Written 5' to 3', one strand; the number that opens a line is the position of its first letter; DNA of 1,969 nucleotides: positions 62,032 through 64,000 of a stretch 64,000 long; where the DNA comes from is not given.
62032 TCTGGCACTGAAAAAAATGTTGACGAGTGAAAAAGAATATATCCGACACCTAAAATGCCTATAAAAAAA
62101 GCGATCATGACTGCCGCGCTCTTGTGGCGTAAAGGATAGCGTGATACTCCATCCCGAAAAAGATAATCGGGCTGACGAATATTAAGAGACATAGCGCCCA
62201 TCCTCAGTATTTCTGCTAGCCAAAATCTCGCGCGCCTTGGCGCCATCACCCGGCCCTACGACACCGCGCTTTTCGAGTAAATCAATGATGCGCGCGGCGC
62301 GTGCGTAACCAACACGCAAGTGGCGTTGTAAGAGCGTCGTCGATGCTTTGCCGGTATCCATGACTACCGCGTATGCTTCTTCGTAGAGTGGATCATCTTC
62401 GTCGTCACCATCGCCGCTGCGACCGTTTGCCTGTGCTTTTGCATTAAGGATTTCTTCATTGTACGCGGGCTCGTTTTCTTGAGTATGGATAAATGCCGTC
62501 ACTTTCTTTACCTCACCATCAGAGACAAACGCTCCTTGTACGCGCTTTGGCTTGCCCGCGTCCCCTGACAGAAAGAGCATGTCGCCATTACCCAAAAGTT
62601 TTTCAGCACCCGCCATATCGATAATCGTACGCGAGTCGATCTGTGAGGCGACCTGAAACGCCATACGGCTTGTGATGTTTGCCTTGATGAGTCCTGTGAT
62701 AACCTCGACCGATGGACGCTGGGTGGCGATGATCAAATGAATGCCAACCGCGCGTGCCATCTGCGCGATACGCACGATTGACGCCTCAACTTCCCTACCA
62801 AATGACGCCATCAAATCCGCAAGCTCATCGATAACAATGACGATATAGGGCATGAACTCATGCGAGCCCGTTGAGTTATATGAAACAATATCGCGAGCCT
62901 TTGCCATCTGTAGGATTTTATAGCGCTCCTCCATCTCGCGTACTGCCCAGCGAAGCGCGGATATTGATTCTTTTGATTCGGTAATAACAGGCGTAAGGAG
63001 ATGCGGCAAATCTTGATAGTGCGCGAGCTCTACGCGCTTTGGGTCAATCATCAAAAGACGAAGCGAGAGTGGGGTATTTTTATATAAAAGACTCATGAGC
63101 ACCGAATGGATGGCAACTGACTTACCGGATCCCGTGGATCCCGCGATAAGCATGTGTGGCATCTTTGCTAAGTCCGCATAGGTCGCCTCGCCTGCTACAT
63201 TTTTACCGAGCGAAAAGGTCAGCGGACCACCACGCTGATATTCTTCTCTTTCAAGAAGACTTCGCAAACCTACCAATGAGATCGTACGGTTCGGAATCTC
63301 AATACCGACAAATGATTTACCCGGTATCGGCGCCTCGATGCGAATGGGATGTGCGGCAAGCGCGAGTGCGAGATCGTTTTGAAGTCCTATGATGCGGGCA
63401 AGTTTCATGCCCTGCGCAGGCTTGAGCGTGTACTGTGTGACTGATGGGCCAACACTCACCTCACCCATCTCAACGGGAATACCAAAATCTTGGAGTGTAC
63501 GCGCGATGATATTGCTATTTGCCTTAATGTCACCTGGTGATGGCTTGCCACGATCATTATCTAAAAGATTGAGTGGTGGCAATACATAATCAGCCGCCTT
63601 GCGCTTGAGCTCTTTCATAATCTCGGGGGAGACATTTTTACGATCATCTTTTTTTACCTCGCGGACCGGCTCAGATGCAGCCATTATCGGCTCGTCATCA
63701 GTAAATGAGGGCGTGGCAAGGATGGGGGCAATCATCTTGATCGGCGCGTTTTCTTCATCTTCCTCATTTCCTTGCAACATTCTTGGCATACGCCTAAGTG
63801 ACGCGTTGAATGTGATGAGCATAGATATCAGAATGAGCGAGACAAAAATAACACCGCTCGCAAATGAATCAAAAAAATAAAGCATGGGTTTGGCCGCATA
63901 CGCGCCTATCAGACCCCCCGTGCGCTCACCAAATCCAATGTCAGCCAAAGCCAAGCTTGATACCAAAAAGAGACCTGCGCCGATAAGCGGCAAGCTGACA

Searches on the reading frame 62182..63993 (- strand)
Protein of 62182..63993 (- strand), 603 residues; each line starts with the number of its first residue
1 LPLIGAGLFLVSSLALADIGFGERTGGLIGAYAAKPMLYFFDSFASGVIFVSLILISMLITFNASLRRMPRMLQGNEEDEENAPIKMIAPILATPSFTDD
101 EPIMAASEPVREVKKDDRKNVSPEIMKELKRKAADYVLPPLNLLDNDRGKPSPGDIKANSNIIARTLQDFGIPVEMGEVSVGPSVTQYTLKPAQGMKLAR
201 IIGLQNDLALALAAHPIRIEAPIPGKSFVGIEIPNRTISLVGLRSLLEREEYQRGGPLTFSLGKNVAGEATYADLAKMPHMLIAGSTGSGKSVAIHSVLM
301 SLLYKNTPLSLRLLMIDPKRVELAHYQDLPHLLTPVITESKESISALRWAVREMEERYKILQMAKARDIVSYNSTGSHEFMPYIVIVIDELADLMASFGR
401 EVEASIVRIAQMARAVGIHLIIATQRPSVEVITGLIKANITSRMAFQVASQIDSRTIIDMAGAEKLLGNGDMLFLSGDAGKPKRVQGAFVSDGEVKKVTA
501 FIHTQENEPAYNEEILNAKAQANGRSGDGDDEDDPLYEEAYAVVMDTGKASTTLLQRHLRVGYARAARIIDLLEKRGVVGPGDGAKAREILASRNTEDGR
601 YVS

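Call 69: search_protein_families(library=pfam, proteins=[window:62182-63993:-], max_evalue=0.00001)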
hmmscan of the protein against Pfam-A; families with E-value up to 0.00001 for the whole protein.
window:62182-63993:- (603 aa): 3 families
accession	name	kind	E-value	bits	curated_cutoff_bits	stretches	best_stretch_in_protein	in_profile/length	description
PF01580.24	FtsK_SpoIIIE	-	9.2e-57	192.5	24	1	243-429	2-221/221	FtsK/SpoIIIE family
PF17854.6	FtsK_alpha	-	2.7e-29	101.8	22.9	1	138-235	1-101/101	FtsK alpha domain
PF09397.16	FtsK_gamma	-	1.5e-26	92.3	30.6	1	532-592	2-62/63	Ftsk gamma domain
